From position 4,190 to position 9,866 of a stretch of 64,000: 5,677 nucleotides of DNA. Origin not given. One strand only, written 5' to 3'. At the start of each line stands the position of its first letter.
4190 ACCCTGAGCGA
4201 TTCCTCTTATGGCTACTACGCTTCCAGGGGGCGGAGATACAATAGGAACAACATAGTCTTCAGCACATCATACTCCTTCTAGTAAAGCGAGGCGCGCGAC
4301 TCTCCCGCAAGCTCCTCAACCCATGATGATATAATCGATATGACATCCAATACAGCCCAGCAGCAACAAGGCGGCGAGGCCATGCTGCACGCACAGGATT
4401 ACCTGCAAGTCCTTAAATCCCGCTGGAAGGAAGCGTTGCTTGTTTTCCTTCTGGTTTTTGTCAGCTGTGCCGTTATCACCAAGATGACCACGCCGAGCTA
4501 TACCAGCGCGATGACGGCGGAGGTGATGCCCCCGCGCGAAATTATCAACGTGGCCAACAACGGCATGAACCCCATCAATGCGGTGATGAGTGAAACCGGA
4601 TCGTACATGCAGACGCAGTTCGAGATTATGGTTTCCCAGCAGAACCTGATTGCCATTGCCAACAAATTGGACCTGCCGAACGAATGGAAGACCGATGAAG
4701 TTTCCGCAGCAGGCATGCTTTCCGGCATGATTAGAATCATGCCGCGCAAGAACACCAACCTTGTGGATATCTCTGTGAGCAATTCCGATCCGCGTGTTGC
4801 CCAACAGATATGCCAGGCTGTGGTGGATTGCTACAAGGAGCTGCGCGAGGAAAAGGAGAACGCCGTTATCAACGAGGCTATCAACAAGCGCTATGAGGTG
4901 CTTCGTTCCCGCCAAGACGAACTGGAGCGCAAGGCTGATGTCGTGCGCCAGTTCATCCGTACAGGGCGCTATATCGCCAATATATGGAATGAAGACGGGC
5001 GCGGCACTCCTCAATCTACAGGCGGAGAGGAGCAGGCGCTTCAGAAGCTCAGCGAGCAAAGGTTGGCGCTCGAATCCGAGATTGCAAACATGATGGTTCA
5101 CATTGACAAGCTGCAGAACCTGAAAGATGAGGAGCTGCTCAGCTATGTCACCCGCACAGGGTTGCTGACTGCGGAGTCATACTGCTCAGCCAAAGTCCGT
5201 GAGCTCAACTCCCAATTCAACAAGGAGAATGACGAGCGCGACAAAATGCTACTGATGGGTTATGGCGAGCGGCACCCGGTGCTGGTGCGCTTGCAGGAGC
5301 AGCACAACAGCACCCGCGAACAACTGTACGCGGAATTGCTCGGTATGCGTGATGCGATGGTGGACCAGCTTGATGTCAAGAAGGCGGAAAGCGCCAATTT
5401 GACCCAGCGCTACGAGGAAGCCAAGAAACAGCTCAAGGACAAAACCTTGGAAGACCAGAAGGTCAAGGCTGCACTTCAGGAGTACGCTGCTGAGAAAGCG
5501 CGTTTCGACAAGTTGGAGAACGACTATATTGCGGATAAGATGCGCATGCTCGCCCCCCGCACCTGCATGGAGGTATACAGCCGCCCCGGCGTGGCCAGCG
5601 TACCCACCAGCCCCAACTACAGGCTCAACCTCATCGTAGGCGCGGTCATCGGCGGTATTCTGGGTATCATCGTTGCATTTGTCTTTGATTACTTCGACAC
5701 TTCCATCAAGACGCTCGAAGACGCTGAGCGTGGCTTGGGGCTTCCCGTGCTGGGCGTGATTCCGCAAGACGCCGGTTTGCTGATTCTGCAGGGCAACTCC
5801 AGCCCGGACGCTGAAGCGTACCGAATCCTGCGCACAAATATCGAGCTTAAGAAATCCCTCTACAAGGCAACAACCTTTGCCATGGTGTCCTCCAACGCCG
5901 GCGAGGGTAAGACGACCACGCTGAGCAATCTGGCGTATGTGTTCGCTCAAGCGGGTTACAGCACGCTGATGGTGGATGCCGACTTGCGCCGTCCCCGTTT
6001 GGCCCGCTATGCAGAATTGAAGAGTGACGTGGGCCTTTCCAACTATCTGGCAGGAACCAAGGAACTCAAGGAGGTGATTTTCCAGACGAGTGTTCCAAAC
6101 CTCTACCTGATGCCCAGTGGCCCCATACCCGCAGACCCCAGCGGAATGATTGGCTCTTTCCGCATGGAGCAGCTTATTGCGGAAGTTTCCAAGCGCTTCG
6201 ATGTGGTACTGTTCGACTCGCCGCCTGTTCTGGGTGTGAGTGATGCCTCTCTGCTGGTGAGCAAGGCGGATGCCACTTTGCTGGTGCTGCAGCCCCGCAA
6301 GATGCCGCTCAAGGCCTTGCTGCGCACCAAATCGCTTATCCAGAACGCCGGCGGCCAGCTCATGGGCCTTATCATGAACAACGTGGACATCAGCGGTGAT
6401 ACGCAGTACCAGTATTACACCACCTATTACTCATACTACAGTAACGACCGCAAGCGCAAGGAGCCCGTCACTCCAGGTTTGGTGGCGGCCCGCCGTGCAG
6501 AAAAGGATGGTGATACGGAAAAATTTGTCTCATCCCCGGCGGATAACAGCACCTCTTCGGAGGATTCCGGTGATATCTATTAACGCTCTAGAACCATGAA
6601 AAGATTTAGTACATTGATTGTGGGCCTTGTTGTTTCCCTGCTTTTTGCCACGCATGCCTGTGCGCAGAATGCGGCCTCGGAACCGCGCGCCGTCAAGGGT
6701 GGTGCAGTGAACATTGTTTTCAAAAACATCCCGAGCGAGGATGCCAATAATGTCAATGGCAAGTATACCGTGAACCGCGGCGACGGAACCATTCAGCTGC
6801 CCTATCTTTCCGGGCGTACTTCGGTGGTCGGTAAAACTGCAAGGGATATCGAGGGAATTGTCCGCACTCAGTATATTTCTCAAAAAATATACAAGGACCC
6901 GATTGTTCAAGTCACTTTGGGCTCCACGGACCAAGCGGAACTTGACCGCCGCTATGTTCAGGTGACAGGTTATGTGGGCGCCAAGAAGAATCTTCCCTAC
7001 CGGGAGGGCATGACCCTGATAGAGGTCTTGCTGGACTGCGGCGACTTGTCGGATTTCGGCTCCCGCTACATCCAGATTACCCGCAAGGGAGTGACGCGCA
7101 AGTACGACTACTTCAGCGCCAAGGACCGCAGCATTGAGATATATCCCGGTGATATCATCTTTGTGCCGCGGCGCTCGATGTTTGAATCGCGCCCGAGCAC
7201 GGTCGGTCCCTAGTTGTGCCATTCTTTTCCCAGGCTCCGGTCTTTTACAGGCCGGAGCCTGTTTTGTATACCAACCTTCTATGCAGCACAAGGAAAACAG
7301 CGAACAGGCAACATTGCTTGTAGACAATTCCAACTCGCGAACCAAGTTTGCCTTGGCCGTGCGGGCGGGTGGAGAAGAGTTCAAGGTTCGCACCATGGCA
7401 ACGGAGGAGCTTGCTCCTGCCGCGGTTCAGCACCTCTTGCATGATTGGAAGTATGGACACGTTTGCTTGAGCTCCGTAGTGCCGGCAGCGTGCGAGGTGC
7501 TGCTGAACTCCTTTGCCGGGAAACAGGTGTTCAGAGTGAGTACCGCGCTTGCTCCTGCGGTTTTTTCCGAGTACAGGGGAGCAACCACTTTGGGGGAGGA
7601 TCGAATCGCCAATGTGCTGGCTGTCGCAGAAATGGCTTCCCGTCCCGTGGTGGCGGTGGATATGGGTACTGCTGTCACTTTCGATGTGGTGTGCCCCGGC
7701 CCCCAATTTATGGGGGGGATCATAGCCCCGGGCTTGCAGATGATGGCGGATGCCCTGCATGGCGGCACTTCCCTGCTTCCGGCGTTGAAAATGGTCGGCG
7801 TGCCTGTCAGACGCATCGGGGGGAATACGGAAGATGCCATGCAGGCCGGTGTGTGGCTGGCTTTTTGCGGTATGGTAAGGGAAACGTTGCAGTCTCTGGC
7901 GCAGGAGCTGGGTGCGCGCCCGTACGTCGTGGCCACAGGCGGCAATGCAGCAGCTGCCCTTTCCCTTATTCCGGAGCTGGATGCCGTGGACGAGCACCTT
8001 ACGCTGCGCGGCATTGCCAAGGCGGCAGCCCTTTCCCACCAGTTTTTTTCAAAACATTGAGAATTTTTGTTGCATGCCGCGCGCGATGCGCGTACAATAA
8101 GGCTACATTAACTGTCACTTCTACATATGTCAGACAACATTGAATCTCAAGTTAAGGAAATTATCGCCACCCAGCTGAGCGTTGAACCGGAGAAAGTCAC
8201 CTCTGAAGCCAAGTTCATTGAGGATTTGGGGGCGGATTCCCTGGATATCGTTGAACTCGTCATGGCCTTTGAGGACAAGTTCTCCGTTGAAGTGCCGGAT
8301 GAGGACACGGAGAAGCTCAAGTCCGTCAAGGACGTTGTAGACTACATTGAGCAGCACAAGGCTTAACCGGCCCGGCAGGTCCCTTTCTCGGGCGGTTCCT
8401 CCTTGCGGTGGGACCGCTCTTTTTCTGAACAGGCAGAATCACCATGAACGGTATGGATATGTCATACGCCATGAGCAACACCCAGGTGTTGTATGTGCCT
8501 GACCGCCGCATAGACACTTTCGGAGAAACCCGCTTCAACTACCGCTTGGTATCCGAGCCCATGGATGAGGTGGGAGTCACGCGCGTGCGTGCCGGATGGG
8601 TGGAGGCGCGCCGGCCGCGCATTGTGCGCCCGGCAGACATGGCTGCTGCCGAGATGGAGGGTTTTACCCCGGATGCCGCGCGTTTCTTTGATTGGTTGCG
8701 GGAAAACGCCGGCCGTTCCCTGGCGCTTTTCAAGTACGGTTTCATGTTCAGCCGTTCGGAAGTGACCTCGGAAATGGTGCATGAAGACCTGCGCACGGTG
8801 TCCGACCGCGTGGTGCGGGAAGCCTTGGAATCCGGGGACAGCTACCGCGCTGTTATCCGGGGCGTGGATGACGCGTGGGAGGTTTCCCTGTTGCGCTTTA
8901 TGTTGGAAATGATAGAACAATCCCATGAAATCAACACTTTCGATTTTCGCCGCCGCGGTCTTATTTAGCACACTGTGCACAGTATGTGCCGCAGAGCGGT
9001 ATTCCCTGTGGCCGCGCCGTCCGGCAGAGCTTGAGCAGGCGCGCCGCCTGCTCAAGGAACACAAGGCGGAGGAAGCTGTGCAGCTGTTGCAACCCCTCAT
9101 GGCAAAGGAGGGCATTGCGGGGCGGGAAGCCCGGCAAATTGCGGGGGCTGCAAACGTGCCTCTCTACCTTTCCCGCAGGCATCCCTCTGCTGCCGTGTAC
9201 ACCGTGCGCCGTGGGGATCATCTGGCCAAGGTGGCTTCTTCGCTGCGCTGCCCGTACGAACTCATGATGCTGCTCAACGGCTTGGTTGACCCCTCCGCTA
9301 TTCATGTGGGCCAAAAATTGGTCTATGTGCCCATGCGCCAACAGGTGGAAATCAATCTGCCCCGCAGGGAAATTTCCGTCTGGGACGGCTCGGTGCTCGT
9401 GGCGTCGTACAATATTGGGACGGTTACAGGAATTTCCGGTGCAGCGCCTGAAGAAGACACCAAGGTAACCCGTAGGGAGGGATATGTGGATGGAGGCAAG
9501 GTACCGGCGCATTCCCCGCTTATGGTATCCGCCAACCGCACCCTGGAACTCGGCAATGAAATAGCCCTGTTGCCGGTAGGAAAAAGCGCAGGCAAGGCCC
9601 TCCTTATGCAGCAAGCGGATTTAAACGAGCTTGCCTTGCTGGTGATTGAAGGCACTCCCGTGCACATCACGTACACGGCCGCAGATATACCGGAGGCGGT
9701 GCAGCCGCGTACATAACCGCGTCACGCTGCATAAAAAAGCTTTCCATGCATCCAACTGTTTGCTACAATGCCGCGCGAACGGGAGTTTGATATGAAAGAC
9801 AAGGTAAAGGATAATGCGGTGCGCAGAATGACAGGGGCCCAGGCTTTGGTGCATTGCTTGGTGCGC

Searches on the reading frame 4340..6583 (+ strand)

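Call 20: search_protein_families(library=ncbifam, proteins=[window:4340-6583:+], max_evalue=0.001)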
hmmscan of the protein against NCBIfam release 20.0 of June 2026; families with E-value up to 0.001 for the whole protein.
window:4340-6583:+ (747 aa): 17 families
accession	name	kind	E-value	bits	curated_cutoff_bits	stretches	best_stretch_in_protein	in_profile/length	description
TIGR01007.1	eps_fam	subfamily_domain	2e-50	171.2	108.05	1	492-694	1-201/204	polysaccharide biosynthesis tyrosine autokinase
TIGR01005.1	eps_transp_fam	subfamily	2.8e-35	121.7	411.7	2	490-712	526-748/754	exopolysaccharide transport protein family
TIGR03029.1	EpsG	equivalog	2e-34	119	313.8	1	487-680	80-273/274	chain length determinant protein tyrosine kinase EpsG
TIGR03018.1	pepcterm_TyrKin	hypoth_equivalog_domain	2.9e-33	114.9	230.65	1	484-680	5-207/207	XrtA-associated tyrosine autokinase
NF008568.0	PRK11519.1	equivalog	8.5e-32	110.2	1068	1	480-703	496-718/720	tyrosine-protein kinase Wzc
NF007350.0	PRK09841.1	equivalog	1.2e-31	109.6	1248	1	491-701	512-722/726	tyrosine-protein kinase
TIGR03017.1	EpsF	equivalog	1.4e-20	73.5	422.75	1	20-474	5-443/444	chain length determinant protein EpsF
TIGR01969.1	minD_arch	subfamily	3.4e-19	69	201.75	1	513-683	3-171/251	cell division ATPase MinD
TIGR03007.1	pepcterm_ChnLen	equivalog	1.6e-18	66.2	278.85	1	20-476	5-462/498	XrtA system polysaccharide chain length determinant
TIGR01006.1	polys_exp_MPA1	subfamily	4.3e-18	65.6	296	2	414-476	161-223/226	CspC family polysaccharide chain length determinant protein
TIGR01968.1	minD_bact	equivalog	3.3e-10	39.8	212.9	1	515-682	6-173/261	septum site-determining protein MinD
NF041546.1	ParA_partition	equivalog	4.4e-10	39.4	180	1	608-671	65-127/203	ParA family partition ATPase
NF047398.1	AAA_KGGVGR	domain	1.3e-06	28.9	90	1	511-577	3-72/190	KGGVGR-motif variant AAA ATPase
TIGR03453.1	partition_RepA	equivalog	4.4e-06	25.8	348.45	1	513-656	107-270/387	plasmid partitioning protein RepA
NF041864.1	EpsV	equivalog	1.3e-05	24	800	1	123-472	147-479/484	PCP family exopolysaccharide biosynthesis protein EpsV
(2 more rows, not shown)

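Call 21: search_protein_families(library=pfam, proteins=[window:4340-6583:+], max_evalue=0.001)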
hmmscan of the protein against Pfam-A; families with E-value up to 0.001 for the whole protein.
window:4340-6583:+ (747 aa): 9 families
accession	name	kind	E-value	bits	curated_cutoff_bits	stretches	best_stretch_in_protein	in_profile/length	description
PF13614.12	AAA_31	-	2.8e-15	57.2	27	1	513-660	4-157/177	AAA domain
PF01656.29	CbiA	-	2.3e-10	40.9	25.4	1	514-695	2-98/125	CobQ/CobB/MinD/ParA nucleotide binding domain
PF10609.15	ParA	-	2.5e-09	37.3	27.1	1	513-681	6-174/246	NUBPL iron-transfer P-loop NTPase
PF25199.1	nSTAND_NTPase5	-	4.7e-05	23.7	34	1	508-552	38-83/145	Novel STAND NTPase 5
PF02706.20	Wzz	-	0.00015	22.4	25.5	1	21-110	8-91/91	Chain length determinant protein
PF06564.18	CBP_BcsQ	-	0.00025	21.1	21.3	1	520-666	11-160/234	Cellulose biosynthesis protein BcsQ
PF24404.1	nSTAND_NTPase7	-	0.00048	19.6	27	1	509-551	10-52/399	Novel STAND NTPase 7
PF00448.28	SRP54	-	0.00072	19.7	22.7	0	515-552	5-42/196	SRP54-type protein, GTPase domain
PF09140.17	MipZ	-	0.00086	19.1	20.7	0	519-629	9-109/262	ATPase MipZ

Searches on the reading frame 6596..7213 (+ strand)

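Call 20: search_protein_families(library=ncbifam, proteins=[window:6596-7213:+], max_evalue=0.001)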
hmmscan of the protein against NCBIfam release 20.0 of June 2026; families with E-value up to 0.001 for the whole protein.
window:6596-7213:+ (205 aa): 2 families
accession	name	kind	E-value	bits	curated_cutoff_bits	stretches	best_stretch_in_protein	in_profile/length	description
TIGR03027.2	pepcterm_export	equivalog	1.7e-13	50.6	180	1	51-192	19-166/169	XrtA/PEP-CTERM system exopolysaccharide export protein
NF011658.0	PRK15078.1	subfamily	5.5e-05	22.1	333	1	61-193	121-252/380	polysaccharide export protein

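Call 21: search_protein_families(library=pfam, proteins=[window:6596-7213:+], max_evalue=0.001)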
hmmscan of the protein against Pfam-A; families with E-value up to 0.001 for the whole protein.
window:6596-7213:+ (205 aa): 2 families
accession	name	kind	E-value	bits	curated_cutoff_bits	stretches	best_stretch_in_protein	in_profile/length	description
PF02563.21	Poly_export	-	5.1e-07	30.2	28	1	49-108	26-76/77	Polysaccharide biosynthesis/export protein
PF10531.15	SLBB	-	0.00014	22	27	1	120-165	1-48/55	SLBB domain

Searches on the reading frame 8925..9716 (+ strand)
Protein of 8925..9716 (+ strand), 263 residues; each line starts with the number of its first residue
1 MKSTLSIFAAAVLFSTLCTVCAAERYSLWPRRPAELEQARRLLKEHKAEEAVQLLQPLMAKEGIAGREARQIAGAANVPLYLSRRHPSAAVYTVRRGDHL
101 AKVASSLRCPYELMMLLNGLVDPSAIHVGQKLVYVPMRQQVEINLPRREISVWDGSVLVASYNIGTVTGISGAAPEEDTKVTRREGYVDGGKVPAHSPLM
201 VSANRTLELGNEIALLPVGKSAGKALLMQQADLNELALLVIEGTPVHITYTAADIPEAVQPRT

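Call 20: search_protein_families(library=ncbifam, proteins=[window:8925-9716:+], max_evalue=0.001)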
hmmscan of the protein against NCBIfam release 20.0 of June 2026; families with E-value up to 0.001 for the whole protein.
window:8925-9716:+ (263 aa): 1 family
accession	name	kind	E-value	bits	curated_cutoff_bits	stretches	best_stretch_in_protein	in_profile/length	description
NF040883.1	amid_act_ActS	equivalog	0.00026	20.4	375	1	88-133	32-77/242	amidase activator ActS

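Call 21: search_protein_families(library=pfam, proteins=[window:8925-9716:+], max_evalue=0.001)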
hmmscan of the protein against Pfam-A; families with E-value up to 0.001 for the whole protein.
window:8925-9716:+ (263 aa): 1 family
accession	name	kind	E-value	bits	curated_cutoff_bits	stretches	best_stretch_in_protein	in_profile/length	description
PF01476.26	LysM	-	8.3e-09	35.7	20.9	1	92-133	1-41/43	LysM domain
